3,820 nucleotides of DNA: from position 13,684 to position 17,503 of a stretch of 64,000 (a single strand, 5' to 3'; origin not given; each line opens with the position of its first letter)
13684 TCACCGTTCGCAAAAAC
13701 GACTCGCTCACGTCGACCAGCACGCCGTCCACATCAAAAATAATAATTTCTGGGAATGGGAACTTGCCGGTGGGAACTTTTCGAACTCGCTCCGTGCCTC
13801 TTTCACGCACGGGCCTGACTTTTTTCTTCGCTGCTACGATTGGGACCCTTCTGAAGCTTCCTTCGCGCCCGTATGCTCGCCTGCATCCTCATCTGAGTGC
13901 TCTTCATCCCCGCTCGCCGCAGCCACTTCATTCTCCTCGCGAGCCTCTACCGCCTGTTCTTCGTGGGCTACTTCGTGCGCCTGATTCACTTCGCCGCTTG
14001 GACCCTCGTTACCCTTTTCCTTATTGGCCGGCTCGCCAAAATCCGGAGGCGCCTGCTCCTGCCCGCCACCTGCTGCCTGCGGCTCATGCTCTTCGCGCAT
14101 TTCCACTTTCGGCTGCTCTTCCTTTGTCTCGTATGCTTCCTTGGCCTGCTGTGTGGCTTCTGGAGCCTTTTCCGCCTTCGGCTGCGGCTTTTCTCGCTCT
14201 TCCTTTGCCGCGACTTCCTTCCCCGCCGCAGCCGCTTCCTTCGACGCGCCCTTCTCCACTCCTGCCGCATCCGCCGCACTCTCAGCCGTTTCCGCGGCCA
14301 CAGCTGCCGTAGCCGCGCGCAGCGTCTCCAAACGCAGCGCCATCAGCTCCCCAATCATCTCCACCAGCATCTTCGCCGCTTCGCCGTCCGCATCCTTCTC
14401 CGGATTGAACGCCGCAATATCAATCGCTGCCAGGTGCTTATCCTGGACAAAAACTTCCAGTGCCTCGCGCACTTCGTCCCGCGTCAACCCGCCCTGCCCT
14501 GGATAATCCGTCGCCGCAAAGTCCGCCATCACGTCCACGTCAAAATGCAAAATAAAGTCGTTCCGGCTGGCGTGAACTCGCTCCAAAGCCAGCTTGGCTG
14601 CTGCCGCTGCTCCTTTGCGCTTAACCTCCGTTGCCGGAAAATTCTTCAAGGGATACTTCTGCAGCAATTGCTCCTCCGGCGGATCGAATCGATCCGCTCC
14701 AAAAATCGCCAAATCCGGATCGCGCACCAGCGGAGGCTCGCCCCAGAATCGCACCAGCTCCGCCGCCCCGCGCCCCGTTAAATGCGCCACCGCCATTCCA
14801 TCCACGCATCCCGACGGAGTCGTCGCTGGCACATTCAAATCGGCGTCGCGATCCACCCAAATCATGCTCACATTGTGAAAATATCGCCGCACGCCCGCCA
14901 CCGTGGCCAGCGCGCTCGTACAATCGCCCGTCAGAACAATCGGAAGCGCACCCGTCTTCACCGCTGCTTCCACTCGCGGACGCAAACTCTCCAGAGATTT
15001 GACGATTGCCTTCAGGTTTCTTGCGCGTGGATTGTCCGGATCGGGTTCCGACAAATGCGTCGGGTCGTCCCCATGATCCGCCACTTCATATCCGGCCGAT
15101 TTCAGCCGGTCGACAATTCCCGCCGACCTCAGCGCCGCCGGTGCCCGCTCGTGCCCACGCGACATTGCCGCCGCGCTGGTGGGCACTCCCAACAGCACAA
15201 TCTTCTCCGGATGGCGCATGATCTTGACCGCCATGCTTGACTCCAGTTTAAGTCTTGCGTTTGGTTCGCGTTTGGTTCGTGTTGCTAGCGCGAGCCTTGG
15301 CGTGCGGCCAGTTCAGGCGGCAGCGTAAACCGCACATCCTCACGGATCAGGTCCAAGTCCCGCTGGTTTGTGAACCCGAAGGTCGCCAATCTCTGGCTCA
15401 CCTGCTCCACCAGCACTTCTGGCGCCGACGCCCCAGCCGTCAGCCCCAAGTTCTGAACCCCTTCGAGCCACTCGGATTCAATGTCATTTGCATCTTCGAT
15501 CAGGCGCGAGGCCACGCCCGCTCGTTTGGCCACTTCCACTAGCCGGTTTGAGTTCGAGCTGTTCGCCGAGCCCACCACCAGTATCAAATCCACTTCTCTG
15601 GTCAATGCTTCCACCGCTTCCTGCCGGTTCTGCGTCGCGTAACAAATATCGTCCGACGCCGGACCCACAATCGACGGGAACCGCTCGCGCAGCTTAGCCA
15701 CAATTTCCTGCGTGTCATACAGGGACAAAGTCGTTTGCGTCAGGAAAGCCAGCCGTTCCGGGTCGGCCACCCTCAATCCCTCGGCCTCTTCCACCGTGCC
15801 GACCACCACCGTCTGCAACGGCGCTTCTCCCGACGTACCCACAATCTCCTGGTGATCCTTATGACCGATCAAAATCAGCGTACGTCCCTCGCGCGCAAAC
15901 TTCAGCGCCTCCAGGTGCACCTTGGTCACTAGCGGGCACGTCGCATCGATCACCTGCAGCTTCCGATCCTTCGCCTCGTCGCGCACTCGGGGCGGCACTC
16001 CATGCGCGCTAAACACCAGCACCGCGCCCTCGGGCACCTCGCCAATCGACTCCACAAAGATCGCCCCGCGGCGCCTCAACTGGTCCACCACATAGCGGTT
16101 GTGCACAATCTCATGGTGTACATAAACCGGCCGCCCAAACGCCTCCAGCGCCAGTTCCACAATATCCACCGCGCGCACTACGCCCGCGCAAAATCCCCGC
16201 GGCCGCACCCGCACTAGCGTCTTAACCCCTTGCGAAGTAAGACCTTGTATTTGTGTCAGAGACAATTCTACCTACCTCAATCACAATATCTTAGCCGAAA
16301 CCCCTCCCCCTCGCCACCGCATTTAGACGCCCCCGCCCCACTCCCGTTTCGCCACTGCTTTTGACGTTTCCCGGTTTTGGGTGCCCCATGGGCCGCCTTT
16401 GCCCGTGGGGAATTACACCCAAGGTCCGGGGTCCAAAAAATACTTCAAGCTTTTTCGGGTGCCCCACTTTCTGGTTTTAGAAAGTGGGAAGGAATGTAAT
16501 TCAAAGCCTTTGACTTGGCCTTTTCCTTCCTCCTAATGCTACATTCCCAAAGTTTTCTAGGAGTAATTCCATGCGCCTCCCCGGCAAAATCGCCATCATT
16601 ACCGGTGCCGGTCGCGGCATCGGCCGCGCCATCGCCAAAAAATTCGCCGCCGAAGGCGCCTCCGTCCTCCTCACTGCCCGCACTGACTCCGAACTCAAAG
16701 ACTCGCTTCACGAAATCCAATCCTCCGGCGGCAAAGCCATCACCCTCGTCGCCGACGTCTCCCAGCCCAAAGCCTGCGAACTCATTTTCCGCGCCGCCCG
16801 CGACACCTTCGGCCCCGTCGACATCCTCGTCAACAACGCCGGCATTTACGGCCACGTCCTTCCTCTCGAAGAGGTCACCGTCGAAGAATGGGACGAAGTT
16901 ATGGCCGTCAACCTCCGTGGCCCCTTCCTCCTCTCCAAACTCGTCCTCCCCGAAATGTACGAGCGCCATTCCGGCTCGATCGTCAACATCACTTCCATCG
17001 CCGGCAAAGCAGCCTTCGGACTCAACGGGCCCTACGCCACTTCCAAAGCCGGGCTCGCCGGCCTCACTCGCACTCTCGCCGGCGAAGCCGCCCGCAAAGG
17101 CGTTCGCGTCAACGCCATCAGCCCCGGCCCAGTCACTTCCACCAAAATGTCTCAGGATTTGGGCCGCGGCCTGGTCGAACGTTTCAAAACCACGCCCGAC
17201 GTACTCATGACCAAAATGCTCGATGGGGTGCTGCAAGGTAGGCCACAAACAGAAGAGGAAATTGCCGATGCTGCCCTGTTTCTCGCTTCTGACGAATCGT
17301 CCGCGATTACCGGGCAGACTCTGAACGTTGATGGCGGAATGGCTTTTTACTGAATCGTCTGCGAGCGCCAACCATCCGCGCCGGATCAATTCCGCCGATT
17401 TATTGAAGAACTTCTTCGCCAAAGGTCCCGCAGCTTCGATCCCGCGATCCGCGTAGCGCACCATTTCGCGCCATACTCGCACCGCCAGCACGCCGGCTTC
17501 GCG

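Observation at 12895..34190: Stem covariation and + sense-only wobble pairs in the repeat hairpins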

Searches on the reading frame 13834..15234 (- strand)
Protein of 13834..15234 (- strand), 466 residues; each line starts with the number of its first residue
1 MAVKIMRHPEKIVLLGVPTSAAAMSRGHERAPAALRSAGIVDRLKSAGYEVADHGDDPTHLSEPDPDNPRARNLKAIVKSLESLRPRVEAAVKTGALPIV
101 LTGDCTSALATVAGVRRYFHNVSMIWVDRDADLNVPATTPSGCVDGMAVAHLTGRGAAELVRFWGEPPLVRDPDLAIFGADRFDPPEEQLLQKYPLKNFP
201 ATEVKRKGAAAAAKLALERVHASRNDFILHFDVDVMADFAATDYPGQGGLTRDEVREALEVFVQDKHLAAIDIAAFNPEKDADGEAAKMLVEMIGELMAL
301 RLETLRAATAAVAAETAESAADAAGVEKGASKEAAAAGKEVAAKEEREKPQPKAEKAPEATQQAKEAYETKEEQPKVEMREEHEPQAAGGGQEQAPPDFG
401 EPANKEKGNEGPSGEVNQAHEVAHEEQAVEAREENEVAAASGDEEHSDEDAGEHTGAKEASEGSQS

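Call 8: search_protein_families(library=pfam, proteins=[window:13834-15234:-])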
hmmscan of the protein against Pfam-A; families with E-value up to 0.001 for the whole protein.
window:13834-15234:- (466 aa): 1 family
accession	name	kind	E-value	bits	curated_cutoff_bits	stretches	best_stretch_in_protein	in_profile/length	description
PF00491.26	Arginase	-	7.4e-34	117.9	22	1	11-298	2-278/280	Arginase family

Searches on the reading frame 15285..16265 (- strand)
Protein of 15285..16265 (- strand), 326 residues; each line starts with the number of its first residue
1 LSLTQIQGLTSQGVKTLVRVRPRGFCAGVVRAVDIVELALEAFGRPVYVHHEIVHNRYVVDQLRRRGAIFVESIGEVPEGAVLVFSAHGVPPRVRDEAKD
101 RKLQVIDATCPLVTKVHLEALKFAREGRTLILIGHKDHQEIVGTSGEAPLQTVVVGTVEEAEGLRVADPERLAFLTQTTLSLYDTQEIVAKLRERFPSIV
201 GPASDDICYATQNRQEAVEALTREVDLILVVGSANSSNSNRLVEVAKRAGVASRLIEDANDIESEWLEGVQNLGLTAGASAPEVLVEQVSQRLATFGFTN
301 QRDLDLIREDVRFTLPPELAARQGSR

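Call 8: search_protein_families(library=pfam, proteins=[window:15285-16265:-])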
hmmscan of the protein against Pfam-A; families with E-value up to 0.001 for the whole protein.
window:15285-16265:- (326 aa): 1 family
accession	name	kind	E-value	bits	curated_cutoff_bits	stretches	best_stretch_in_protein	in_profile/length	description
PF02401.23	LYTB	-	3.9e-94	315.3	24.5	1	20-293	4-266/267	LytB protein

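Call 19: find_encoding_contigs(protein=window:15285-16265:-, flank=10000, max_places=10)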
Protein window:15285-16265:- (326 aa): 1 contig read that carries it; 1 place shown.
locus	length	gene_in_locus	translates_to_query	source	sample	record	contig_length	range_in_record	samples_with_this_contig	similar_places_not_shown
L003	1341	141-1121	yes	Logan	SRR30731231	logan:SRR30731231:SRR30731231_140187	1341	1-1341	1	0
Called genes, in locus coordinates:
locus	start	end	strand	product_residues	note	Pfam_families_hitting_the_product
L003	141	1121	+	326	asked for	PF02401:LYTB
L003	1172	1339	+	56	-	?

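Call 20: find_homologous_proteins(query=window:15285-16265:-, max_evalue=1e-60)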
Query window:15285-16265:- (326 aa): 7991 proteins with E <= 1e-60 among 8000 candidates; the best 120 are listed.
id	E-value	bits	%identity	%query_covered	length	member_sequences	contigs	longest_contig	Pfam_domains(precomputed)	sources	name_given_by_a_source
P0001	1.6e-205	699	100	100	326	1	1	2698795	PF02401.24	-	-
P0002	5.4e-203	691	98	100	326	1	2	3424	PF02401.24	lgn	-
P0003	1.6e-202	689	98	100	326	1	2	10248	PF02401.24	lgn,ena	-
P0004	3.5e-202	688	98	100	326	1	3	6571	PF02401.24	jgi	jgi:4-hydroxy-3-methylbut-2-enyl diphosphate reductase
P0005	2.2e-199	679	97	100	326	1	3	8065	PF02401.24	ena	-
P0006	4.8e-199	678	96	100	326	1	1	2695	PF02401.24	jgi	-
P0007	2.2e-198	675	96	100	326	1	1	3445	PF02401.24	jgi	jgi:4-hydroxy-3-methylbut-2-en-1-yl diphosphate reductase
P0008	2.8e-191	652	79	91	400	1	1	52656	PF02401.24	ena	-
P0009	6.4e-191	651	94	100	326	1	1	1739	PF02401.24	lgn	-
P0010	1.2e-184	630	99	91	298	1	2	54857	PF02401.24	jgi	jgi:4-hydroxy-3-methylbut-2-enyl diphosphate reductase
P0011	5.2e-183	625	90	100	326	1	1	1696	PF02401.24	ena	-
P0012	3.2e-181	619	90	99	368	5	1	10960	PF02401.24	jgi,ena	-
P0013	3.6e-181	619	88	100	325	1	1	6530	PF02401.24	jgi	jgi:4-hydroxy-3-methylbut-2-en-1-yl diphosphate reductase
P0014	4.4e-181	619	89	98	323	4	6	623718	PF02401.24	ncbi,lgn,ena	ncbi:MAG: 4-hydroxy-3-methylbut-2-enyl diphosphate reductase [Candidatus Acidiferrales bacterium]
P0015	6.5e-181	618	88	100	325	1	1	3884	PF02401.24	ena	-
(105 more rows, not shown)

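Call 21: find_encoding_contigs(protein=P0010, flank=10000, max_places=4)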
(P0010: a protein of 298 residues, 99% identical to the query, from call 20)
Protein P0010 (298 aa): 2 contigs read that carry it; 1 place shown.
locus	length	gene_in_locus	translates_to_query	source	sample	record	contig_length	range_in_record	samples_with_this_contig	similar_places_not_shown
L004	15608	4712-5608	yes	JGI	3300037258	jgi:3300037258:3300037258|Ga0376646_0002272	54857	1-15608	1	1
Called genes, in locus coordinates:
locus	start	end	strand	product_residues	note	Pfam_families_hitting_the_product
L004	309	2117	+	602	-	PF02771:Acyl-CoA_dh_N, PF02770:Acyl-CoA_dh_M, PF00441:Acyl-CoA_dh_1, PF22924:ACOX_C_alpha1 (weak), PF08028:Acyl-CoA_dh_2, PF21263:Acyl-CoA-dh_C, PF21343:ACAD9-ACADV_C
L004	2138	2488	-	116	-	PF18032:FRP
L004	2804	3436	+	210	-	-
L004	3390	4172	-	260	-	PF00106:adh_short, PF08659:KR, PF23441:SDR, PF13561:adh_short_C2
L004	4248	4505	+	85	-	-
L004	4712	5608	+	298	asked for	PF02401:LYTB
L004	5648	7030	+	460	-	PF00491:Arginase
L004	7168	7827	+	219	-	PF00702:Hydrolase, PF13419:HAD_2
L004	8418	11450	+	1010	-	PF13646:HEAT_2 (faint)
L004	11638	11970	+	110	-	PF07238:PilZ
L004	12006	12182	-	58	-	-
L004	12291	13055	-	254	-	-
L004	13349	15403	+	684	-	-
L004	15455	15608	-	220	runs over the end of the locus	PF20334:DUF6629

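Call 22: find_encoding_contigs(protein=P0014, flank=10000, max_places=6)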
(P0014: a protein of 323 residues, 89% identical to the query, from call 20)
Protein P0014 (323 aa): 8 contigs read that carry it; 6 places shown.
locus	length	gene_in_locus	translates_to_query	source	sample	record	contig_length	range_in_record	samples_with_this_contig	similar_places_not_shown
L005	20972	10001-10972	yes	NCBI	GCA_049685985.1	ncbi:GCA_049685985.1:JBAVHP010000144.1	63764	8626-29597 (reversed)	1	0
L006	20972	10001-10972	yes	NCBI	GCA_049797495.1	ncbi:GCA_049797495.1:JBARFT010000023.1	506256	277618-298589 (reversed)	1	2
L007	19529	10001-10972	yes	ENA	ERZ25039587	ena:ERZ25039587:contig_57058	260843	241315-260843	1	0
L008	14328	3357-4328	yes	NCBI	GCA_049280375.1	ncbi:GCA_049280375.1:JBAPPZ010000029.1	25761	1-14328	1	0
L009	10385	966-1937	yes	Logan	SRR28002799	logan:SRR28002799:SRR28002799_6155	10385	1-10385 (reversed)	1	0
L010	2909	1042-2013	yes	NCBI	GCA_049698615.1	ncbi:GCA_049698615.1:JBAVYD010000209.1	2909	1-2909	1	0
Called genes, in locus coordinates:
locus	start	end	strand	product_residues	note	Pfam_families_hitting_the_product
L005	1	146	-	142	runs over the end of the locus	-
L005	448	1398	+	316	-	PF01887:SAM_HAT_N, PF20257:SAM_HAT_C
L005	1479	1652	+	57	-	-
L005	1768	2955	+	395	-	PF00108:Thiolase_N, PF00109:ketoacyl-synt (weak), PF02803:Thiolase_C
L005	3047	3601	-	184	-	PF10604:Polyketide_cyc2, PF08327:AHSA1 (weak)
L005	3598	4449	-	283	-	PF10604:Polyketide_cyc2 (weak), PF08327:AHSA1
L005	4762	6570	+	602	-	PF02771:Acyl-CoA_dh_N, PF02770:Acyl-CoA_dh_M, PF00441:Acyl-CoA_dh_1, PF08028:Acyl-CoA_dh_2, PF21263:Acyl-CoA-dh_C, PF21343:ACAD9-ACADV_C (weak)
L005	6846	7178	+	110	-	-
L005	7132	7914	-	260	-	PF00106:adh_short, PF08659:KR, PF13561:adh_short_C2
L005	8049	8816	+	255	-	PF02517:Rce1-like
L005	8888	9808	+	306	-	PF00392:GntR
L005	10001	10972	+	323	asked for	PF02401:LYTB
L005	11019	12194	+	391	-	PF00491:Arginase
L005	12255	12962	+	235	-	PF00702:Hydrolase, PF13419:HAD_2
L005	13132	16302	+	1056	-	-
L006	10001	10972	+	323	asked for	PF02401:LYTB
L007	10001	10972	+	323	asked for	PF02401:LYTB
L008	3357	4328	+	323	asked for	PF02401:LYTB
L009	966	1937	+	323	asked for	PF02401:LYTB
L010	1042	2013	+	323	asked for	PF02401:LYTB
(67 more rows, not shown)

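Call 23: find_encoding_contigs(protein=P0003, flank=10000, max_places=4)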
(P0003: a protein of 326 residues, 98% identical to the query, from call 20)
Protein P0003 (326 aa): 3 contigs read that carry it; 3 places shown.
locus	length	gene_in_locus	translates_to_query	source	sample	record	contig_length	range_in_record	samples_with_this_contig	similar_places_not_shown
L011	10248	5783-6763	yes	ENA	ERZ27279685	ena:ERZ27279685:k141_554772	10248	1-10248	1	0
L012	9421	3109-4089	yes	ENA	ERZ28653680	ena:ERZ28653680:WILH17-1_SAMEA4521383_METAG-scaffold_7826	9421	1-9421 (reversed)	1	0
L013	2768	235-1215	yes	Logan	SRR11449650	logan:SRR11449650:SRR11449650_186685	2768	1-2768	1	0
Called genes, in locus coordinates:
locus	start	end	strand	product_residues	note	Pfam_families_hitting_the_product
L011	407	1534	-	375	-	-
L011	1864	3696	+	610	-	PF02771:Acyl-CoA_dh_N, PF02770:Acyl-CoA_dh_M, PF00441:Acyl-CoA_dh_1, PF22924:ACOX_C_alpha1 (weak), PF08028:Acyl-CoA_dh_2, PF21343:ACAD9-ACADV_C (faint), PF21263:Acyl-CoA-dh_C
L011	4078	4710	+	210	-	-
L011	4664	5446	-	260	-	PF00106:adh_short, PF08659:KR, PF23441:SDR (weak), PF13561:adh_short_C2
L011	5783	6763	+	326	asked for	PF02401:LYTB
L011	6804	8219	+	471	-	PF00491:Arginase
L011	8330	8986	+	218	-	PF13419:HAD_2, PF00702:Hydrolase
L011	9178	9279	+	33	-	-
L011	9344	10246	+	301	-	?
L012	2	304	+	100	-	?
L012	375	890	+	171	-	-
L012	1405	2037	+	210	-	-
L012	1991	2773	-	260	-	PF00106:adh_short, PF08659:KR, PF23441:SDR, PF13561:adh_short_C2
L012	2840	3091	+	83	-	-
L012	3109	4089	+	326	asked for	PF02401:LYTB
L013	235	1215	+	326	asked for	PF02401:LYTB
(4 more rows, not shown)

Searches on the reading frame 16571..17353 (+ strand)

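Call 26: search_protein_families(library=pfam, proteins=[window:16571-17353:+], max_evalue=0.01)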
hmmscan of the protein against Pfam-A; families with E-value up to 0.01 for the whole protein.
window:16571-17353:+ (260 aa): 5 families
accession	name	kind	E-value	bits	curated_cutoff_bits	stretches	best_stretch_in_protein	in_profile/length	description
PF13561.12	adh_short_C2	-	9.3e-65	218.9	27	1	12-257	1-235/236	Enoyl-(Acyl carrier protein) reductase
PF00106.31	adh_short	-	4.8e-63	212.6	26.6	1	6-197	1-190/195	short chain dehydrogenase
PF08659.16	KR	-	2.7e-14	53.9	22.6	1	9-186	4-176/180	KR domain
PF23441.1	SDR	-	4e-07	30.1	27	1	83-257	91-255/258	SDR-like rossmann domain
PF03807.23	F420_oxidored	-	0.0013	19.7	21.6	1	6-50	1-45/94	NADP oxidoreductase coenzyme F420-dependent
